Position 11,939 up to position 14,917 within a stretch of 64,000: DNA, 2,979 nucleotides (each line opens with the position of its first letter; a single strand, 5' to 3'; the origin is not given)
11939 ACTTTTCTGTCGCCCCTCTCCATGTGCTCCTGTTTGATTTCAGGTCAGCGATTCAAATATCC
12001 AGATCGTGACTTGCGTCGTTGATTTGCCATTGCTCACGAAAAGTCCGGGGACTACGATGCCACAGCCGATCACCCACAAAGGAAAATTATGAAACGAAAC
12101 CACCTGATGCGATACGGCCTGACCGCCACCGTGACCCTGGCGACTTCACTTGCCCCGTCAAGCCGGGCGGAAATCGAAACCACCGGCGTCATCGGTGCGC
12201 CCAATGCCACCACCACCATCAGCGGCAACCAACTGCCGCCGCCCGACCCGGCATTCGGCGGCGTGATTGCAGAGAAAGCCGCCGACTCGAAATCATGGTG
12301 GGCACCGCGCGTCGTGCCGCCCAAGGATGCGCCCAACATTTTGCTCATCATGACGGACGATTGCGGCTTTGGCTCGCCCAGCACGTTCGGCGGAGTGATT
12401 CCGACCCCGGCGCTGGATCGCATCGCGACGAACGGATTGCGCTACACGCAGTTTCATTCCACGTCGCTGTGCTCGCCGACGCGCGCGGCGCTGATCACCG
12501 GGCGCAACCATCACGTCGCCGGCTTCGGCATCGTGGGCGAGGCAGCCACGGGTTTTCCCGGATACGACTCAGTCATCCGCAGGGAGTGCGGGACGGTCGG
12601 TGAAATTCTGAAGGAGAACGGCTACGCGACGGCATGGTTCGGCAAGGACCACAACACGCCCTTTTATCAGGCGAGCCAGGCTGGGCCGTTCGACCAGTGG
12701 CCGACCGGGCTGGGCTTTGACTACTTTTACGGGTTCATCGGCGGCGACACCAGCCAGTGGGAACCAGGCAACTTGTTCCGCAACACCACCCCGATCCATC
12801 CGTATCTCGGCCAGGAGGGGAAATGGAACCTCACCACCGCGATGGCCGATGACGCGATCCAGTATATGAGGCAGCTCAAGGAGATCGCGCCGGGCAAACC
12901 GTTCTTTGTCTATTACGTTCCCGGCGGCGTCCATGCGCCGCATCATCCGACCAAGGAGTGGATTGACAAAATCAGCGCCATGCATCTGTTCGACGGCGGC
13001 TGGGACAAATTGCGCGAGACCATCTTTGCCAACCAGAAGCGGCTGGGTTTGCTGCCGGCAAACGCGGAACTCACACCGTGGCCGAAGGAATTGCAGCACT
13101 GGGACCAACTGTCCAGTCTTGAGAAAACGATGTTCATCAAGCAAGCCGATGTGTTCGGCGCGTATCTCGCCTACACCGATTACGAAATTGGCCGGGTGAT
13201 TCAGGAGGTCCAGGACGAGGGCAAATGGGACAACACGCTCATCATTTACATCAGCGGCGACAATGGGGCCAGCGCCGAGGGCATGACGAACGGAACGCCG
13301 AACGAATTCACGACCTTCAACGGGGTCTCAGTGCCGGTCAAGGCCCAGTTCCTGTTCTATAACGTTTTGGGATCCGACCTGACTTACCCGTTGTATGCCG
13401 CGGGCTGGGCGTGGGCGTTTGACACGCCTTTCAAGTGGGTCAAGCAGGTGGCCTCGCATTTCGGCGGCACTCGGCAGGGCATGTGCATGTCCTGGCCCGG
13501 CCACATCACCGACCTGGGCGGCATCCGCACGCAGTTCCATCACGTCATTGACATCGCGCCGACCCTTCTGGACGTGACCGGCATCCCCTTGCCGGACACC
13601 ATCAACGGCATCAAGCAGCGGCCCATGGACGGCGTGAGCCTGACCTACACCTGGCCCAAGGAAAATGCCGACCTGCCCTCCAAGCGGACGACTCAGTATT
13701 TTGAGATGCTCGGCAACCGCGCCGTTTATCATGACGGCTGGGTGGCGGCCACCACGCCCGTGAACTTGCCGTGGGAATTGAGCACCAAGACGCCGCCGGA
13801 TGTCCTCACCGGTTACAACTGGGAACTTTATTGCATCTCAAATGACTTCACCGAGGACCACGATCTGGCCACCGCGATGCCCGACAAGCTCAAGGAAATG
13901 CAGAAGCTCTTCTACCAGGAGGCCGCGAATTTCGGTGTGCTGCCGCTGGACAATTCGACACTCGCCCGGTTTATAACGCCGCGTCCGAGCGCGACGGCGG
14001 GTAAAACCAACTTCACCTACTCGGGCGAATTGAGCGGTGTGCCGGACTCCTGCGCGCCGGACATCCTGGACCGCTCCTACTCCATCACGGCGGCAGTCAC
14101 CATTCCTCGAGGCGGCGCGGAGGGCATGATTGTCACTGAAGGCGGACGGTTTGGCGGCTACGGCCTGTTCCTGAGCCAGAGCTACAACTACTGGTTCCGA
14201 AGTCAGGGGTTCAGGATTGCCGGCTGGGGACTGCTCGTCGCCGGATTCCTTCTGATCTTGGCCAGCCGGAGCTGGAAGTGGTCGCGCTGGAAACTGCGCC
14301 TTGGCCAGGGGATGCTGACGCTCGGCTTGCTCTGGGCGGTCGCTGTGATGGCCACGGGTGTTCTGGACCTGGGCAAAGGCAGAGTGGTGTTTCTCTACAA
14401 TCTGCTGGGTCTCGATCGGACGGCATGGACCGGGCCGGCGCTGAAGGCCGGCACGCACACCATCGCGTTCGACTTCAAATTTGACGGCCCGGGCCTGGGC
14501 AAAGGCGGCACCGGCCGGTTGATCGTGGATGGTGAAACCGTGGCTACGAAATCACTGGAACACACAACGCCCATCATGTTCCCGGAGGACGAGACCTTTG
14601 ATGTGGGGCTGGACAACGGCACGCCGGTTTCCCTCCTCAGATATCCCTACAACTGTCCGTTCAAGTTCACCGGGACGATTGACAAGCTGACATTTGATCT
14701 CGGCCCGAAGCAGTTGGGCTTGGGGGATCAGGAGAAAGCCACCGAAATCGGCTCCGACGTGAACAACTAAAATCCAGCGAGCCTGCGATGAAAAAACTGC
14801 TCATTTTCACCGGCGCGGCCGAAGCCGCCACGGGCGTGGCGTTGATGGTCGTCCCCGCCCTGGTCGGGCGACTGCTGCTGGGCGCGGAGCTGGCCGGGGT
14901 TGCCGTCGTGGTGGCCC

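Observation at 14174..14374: In-frame 201-nt insertion encoding two TM-like helices inside the C-terminal domain of a secreted sulfatase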

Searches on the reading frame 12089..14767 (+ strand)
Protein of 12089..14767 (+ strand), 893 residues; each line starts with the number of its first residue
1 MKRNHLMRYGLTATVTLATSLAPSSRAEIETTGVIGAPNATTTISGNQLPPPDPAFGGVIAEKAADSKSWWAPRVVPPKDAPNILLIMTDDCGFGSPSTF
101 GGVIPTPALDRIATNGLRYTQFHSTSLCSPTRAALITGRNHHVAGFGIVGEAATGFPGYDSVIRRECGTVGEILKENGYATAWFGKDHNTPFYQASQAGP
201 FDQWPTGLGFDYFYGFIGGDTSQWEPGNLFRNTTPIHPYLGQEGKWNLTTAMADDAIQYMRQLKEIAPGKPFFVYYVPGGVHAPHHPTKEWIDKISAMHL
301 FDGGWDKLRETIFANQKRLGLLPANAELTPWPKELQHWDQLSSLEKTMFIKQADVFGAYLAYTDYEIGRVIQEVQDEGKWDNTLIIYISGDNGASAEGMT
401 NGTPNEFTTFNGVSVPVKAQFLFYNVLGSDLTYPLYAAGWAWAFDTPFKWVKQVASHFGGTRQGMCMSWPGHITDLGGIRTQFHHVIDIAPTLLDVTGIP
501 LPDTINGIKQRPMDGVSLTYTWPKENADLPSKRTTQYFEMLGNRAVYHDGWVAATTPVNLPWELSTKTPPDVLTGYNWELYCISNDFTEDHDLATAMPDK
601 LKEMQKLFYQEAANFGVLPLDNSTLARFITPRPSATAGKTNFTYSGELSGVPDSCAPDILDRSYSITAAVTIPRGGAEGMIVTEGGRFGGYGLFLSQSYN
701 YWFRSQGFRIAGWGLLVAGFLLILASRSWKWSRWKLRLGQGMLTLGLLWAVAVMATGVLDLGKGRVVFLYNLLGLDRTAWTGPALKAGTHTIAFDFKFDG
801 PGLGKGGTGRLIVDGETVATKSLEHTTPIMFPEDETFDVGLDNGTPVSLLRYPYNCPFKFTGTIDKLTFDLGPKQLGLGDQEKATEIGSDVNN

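Call 7: search_protein_families(library=pfam, proteins=[window:12089-14767:+], max_evalue=0.01)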
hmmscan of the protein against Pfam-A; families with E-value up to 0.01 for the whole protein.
window:12089-14767:+ (893 aa): 2 families
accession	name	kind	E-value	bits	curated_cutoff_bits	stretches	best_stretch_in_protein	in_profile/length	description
PF00884.28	Sulfatase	-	1.7e-53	182.3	25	1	82-499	1-301/301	Sulfatase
PF16347.10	SGSH_C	-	2.9e-05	24.7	29.3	1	462-513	17-67/154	N-sulphoglucosamine sulphohydrolase, C-terminal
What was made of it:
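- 12089..14770 (+): Arylsulfatase gene (893 aa), the hairpin-bearing 'long' form. It is identical to an NCBI protein named 'MAG: arylsulfatase [Limisphaerales bacterium]'. PF00884 scores 182 bits at aa 82-499 (call 7).
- On Type I (S1) formylglycine-dependent sulfatase: 182.3 bits against a cut-off of 25, at aa 82-499 (call 7).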

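Call 10: find_homologous_proteins(query=window:12089-14767:+, max_evalue=1e-50)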
Query window:12089-14767:+ (893 aa): 8000 proteins with E <= 1e-50 among 8000 candidates; the best 120 are listed.
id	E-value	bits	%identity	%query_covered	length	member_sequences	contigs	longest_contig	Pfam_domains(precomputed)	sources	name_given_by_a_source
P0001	0.0e+0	2119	100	100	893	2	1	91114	PF00884.29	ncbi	ncbi:MAG: arylsulfatase [Limisphaerales bacterium]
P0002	0.0e+0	1676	79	100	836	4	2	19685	PF00884.29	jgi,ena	-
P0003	0.0e+0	1673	78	100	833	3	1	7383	PF00884.29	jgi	-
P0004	0.0e+0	1671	79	100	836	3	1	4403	PF16347.11,PF00884.29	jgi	jgi:arylsulfatase A-like enzyme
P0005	0.0e+0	1670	79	100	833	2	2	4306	PF16347.11,PF00884.29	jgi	-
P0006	0.0e+0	1670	77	100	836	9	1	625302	PF00884.29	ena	-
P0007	0.0e+0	1666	79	100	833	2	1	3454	PF16347.11,PF00884.29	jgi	jgi:arylsulfatase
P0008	0.0e+0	1653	78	100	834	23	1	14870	PF00884.29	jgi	jgi:arylsulfatase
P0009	0.0e+0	1651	77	100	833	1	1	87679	PF16347.11,PF00884.29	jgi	jgi:arylsulfatase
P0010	0.0e+0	1646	79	100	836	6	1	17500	PF00884.29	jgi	jgi:arylsulfatase A-like enzyme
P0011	0.0e+0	1641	78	100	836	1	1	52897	PF00884.29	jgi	jgi:arylsulfatase A-like enzyme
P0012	0.0e+0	1623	77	100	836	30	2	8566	PF00884.29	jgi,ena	-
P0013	0.0e+0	1619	77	100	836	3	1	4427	PF16347.11,PF00884.29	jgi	jgi:arylsulfatase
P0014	0.0e+0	1616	76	100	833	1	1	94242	PF16347.11,PF00884.29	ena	-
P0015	0.0e+0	1594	76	100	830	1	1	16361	PF16347.11,PF00884.29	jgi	jgi:arylsulfatase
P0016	0.0e+0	1564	73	100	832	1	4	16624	PF16347.11,PF00884.29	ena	-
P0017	0.0e+0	1561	74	99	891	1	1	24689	PF16347.11,PF00884.29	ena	-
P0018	0.0e+0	1535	74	97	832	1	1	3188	PF00884.29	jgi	jgi:arylsulfatase A-like enzyme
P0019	0.0e+0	1502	73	98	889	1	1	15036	PF16347.11,PF00884.29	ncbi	-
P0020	0.0e+0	1487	72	96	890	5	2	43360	PF16347.11,PF00884.29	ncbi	ncbi:MAG: arylsulfatase [Thermoguttaceae bacterium]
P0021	0.0e+0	1479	71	99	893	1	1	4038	PF16347.11,PF00884.29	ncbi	-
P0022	0.0e+0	1478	69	100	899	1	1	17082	PF16347.11,PF00884.29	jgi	jgi:arylsulfatase A-like enzyme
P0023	0.0e+0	1477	76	89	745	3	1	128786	PF00884.29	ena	-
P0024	0.0e+0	1475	71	99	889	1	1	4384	PF16347.11,PF00884.29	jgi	-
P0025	0.0e+0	1475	77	91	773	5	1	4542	PF16347.11,PF00884.29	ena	-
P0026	0.0e+0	1474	72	96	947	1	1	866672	PF00884.29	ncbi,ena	-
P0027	0.0e+0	1474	73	97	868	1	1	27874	PF16347.11,PF00884.29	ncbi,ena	-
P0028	0.0e+0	1470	69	99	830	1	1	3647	PF00884.29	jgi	jgi:arylsulfatase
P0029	0.0e+0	1469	71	99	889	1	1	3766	PF16347.11,PF00884.29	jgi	-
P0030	0.0e+0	1469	71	99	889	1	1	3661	PF16347.11,PF00884.29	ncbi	-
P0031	0.0e+0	1468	71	99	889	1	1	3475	PF16347.11,PF00884.29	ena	-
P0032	0.0e+0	1466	71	97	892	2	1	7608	PF00884.29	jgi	jgi:arylsulfatase A-like enzyme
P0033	0.0e+0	1464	70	100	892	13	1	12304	PF00884.29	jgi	jgi:arylsulfatase A-like enzyme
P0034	0.0e+0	1463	73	95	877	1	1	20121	PF16347.11,PF00884.29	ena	-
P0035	0.0e+0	1462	71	96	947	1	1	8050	PF00884.29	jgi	jgi:arylsulfatase A-like enzyme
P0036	0.0e+0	1462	73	95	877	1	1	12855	PF16347.11,PF00884.29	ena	-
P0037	0.0e+0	1460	77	89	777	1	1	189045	PF00884.29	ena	-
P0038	0.0e+0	1456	72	96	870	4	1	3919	PF16347.11,PF00884.29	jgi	-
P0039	0.0e+0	1454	69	98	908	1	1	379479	PF16347.11,PF00884.29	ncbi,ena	-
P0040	0.0e+0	1454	69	99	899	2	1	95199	PF16347.11,PF00884.29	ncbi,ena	-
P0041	0.0e+0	1453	72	95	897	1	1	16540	PF16347.11,PF00884.29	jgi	jgi:arylsulfatase A-like enzyme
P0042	0.0e+0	1453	70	99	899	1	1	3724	PF16347.11,PF00884.29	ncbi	-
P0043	0.0e+0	1453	69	99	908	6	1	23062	PF16347.11,PF00884.29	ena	-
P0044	0.0e+0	1449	71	96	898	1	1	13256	PF16347.11,PF00884.29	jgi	jgi:arylsulfatase A-like enzyme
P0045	0.0e+0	1448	68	100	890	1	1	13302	PF16347.11,PF00884.29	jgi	jgi:arylsulfatase A-like enzyme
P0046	0.0e+0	1447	71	96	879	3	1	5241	PF00884.29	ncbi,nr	ncbi:MAG TPA: arylsulfatase [Myxococcota bacterium]|nr:arylsulfatase [Myxococcota bacterium]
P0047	0.0e+0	1447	72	95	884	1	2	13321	PF16347.11,PF00884.29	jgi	jgi:arylsulfatase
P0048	0.0e+0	1447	69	99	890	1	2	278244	PF16347.11,PF00884.29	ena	-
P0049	0.0e+0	1446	72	95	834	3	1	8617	PF16347.11,PF00884.29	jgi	jgi:arylsulfatase A-like enzyme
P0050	0.0e+0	1445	69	99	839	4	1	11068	PF16347.11,PF00884.29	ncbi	-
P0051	0.0e+0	1445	71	97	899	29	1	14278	PF00884.29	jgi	jgi:arylsulfatase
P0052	0.0e+0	1445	69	99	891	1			PF16347.11,PF00884.29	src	-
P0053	0.0e+0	1445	71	99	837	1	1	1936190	PF00884.29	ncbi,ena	-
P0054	0.0e+0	1445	70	98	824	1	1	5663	PF16347.11,PF00884.29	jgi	jgi:arylsulfatase A-like enzyme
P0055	0.0e+0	1443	69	98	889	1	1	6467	PF00884.29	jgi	jgi:arylsulfatase A-like enzyme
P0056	0.0e+0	1443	70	97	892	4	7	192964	PF00884.29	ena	-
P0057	0.0e+0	1443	69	99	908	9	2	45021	PF16347.11,PF00884.29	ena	-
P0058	0.0e+0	1442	69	99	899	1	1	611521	PF16347.11,PF00884.29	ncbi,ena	-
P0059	0.0e+0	1440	71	96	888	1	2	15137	PF16347.11,PF00884.29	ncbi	-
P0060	0.0e+0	1440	71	96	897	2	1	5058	PF16347.11,PF00884.29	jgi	-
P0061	0.0e+0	1439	69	99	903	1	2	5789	PF16347.11,PF00884.29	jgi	-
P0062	0.0e+0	1439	68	99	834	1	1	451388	PF16347.11,PF00884.29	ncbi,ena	-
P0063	0.0e+0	1439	70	96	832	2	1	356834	PF16347.11,PF00884.29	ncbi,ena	-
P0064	0.0e+0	1438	69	100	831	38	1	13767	PF16347.11,PF00884.29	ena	-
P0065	0.0e+0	1438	69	97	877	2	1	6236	PF16347.11,PF00884.29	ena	-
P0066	0.0e+0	1438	71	97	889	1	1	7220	PF16347.11,PF00884.29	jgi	jgi:arylsulfatase A-like enzyme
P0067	0.0e+0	1438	72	95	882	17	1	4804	PF00884.29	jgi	jgi:arylsulfatase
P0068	0.0e+0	1436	69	98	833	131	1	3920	PF16347.11,PF00884.29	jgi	-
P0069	0.0e+0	1435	71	97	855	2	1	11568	PF00884.29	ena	-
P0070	0.0e+0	1433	68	100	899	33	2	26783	PF16347.11,PF00884.29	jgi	-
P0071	0.0e+0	1433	70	98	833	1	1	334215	PF16347.11,PF00884.29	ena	-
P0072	0.0e+0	1433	69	97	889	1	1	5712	PF16347.11,PF00884.29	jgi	jgi:arylsulfatase A-like enzyme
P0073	0.0e+0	1433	71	95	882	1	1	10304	PF00884.29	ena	-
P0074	0.0e+0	1433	70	98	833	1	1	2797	PF00884.29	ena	-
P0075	0.0e+0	1432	72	94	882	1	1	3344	PF16347.11,PF00884.29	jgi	jgi:arylsulfatase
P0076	0.0e+0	1431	70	98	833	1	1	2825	PF00884.29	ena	-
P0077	0.0e+0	1431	70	97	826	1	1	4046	PF16347.11,PF00884.29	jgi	jgi:arylsulfatase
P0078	0.0e+0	1431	69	99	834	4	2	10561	PF00884.29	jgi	jgi:arylsulfatase A-like enzyme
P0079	0.0e+0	1430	70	98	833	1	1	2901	PF00884.29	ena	-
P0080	0.0e+0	1430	70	98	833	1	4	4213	PF00884.29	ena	-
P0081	0.0e+0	1430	70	98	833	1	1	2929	PF00884.29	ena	-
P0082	0.0e+0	1430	70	96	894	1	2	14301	PF16347.11,PF00884.29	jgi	jgi:arylsulfatase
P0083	0.0e+0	1430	70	96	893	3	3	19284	PF00884.29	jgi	jgi:arylsulfatase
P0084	0.0e+0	1430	70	98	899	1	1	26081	PF16347.11,PF00884.29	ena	-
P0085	0.0e+0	1430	69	98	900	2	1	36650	PF16347.11,PF00884.29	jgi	jgi:arylsulfatase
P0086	0.0e+0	1430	72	94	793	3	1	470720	PF16347.11,PF00884.29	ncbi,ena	-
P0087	0.0e+0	1429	69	99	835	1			PF16347.11,PF00884.29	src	-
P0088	0.0e+0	1429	69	97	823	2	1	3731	PF16347.11,PF00884.29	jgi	jgi:arylsulfatase A-like enzyme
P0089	0.0e+0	1428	70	97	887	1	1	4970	PF00884.29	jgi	jgi:arylsulfatase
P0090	0.0e+0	1428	69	100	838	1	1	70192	PF00884.29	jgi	jgi:arylsulfatase A-like enzyme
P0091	0.0e+0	1428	70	96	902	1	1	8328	PF16347.11,PF00884.29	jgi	jgi:arylsulfatase A-like enzyme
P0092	0.0e+0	1428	72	94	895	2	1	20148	PF16347.11,PF00884.29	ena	-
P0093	0.0e+0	1428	70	98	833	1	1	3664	PF00884.29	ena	-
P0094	0.0e+0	1428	70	99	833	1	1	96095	PF00884.29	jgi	jgi:arylsulfatase A-like enzyme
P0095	0.0e+0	1428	69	99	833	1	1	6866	PF16347.11,PF00884.29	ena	-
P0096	0.0e+0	1428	69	99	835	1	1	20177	PF16347.11,PF00884.29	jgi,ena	-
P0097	0.0e+0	1427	69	99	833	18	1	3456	PF00884.29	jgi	jgi:arylsulfatase A-like enzyme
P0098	0.0e+0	1427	70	97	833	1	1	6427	PF16347.11,PF00884.29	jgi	jgi:arylsulfatase A-like enzyme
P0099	0.0e+0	1427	71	95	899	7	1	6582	PF16347.11,PF00884.29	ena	-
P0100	0.0e+0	1427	68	99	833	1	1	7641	PF16347.11,PF00884.29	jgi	-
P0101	0.0e+0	1427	70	98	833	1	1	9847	PF00884.29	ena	-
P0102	0.0e+0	1427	68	99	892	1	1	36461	PF16347.11,PF00884.29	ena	-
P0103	0.0e+0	1427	68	99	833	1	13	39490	PF16347.11,PF00884.29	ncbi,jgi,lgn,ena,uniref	ncbi:MAG: arylsulfatase [Candidatus Binatus sp.]|jgi:arylsulfatase|uniref:arylsulfatase n=1 Tax=Cand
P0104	0.0e+0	1427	68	99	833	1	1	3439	PF16347.11,PF00884.29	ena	-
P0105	0.0e+0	1427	70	95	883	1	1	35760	PF00884.29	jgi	jgi:arylsulfatase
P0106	0.0e+0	1427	70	97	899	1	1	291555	PF16347.11,PF00884.29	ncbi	-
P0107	0.0e+0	1426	68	99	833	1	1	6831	PF16347.11,PF00884.29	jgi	-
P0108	0.0e+0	1426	69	100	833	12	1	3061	PF00884.29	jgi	jgi:arylsulfatase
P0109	0.0e+0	1426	70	98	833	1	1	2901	PF00884.29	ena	-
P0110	0.0e+0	1426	68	99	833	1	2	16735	PF16347.11,PF00884.29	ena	-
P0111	0.0e+0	1426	70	95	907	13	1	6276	PF16347.11,PF00884.29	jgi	jgi:arylsulfatase A-like enzyme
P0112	0.0e+0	1426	69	99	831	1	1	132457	PF00884.29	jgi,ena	-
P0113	0.0e+0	1425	68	98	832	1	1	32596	PF00884.29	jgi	jgi:arylsulfatase A-like enzyme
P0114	0.0e+0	1425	69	99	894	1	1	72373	PF16347.11,PF00884.29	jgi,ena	-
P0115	0.0e+0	1425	70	98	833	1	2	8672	PF00884.29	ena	-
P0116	0.0e+0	1425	68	99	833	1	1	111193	PF00884.29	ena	-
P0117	0.0e+0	1425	71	95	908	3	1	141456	PF16347.11,PF00884.29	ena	-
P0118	0.0e+0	1424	70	97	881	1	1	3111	PF16347.11,PF00884.29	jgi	jgi:arylsulfatase A-like enzyme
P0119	0.0e+0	1424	67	100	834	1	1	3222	PF16347.11,PF00884.29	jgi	jgi:arylsulfatase A-like enzyme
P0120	0.0e+0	1424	69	99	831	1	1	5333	PF00884.29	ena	-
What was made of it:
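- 12089..14770 (+): 100% match to P0001 (call 10).
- The source is a metagenome-assembled genome (call 10).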

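Call 18: search_solved_structures(query=P0001, max_evalue=0.00001)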
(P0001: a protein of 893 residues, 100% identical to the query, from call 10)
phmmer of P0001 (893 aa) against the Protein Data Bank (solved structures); distinct sequences matched with E-value up to 0.00001: 61 (the best 60 are shown).
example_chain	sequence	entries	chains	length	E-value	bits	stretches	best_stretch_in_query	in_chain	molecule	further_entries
4cxk_A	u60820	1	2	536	3e-55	190.9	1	81-617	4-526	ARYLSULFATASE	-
1hdh_A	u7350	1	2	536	1e-54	189.1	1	81-617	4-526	Arylsulfatase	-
4cys_A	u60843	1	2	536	1.1e-54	189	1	81-618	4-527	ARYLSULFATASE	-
5aj9_A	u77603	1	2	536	1.1e-54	189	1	81-618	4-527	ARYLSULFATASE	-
4cxs_A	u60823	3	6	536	2.9e-54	187.6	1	81-618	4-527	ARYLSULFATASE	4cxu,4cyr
7all_AAA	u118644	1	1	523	1.8e-50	175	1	80-399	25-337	Arylsulfatase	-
6prm_A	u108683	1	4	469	2.2e-25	92.1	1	72-286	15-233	exo-4S-kappa carrageenan S1 sulfatase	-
6psm_A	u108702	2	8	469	5.7e-24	87.4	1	72-286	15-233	exo-4S-kappa carrageenan S1 sulfatase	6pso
3ed4_A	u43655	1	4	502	3.8e-20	74.7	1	71-296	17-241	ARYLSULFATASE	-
7ana_AAA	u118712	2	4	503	4.7e-19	71.1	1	80-217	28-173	N-acetylgalactosamine-6-sulfatase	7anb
4fdi_A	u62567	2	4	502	2.5e-18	68.7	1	81-292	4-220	N-acetylgalactosamine-6-sulfatase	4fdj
6bia_A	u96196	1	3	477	7.6e-18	67.1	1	79-289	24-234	Sulfatase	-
9hh3_A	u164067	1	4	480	2.7e-17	65.3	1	80-292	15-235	Sulfatase, family S1-19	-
7aj0_A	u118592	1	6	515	2.7e-17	65.3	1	80-217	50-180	Arylsulfatase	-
8eg3_A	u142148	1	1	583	2.9e-17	65.2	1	80-227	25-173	Steryl-sulfatase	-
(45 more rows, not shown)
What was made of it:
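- Closest known: Human steroid sulfatase. Same: STS appears among the sequence hits to the catalytic domain (call 18).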

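Call 23: find_encoding_contigs(protein=P0006, flank=8000, max_places=3)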
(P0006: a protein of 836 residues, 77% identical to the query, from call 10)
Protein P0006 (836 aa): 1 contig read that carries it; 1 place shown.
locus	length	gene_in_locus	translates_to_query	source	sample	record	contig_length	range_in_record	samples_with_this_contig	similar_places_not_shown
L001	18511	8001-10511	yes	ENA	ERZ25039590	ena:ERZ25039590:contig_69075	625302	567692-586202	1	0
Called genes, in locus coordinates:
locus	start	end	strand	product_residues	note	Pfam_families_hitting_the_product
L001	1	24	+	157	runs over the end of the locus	-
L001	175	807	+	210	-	-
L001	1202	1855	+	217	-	PF13313:DUF4082 (weak)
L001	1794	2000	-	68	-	-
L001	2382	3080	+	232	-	-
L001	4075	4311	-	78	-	-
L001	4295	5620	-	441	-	-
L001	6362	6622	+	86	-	-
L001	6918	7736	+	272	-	-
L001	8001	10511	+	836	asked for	PF00884:Sulfatase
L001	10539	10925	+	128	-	-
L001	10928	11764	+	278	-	PF14023:Bestrophin-like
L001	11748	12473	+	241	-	PF14366:DUF4410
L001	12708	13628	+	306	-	PF13557:Phenol_MetA_deg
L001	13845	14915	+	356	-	-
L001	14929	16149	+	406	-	PF03781:FGE-sulfatase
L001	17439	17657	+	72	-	-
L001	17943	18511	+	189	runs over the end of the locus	PF02743:dCache_1 (weak)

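Call 24: find_encoding_contigs(protein=P0017, flank=8000, max_places=3)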
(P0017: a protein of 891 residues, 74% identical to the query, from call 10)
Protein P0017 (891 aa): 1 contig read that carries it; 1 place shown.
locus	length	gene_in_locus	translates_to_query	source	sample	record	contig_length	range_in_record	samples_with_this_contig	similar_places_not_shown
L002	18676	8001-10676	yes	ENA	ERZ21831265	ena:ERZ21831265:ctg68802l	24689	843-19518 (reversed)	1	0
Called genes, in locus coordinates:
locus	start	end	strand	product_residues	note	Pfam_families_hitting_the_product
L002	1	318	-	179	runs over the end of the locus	PF05189:RTC_insert, PF01137:RTC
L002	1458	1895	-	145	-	PF02082:Rrf2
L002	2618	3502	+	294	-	PF01048:PNP_UDP_1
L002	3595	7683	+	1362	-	PF01011:PQQ (faint), PF13570:Beta-prop_ACSF4 (faint), PF13360:PQQ_2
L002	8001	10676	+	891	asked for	PF00884:Sulfatase, PF16347:SGSH_C (faint)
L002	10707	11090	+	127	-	-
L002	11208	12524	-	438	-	PF08305:NPCBM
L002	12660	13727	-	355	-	PF13243:SQHop_cyclase_C (faint), PF13249:SQHop_cyclase_N (faint), PF00432:Prenyltrans (faint)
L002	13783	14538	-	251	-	-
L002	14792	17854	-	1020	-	-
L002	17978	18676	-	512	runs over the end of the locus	?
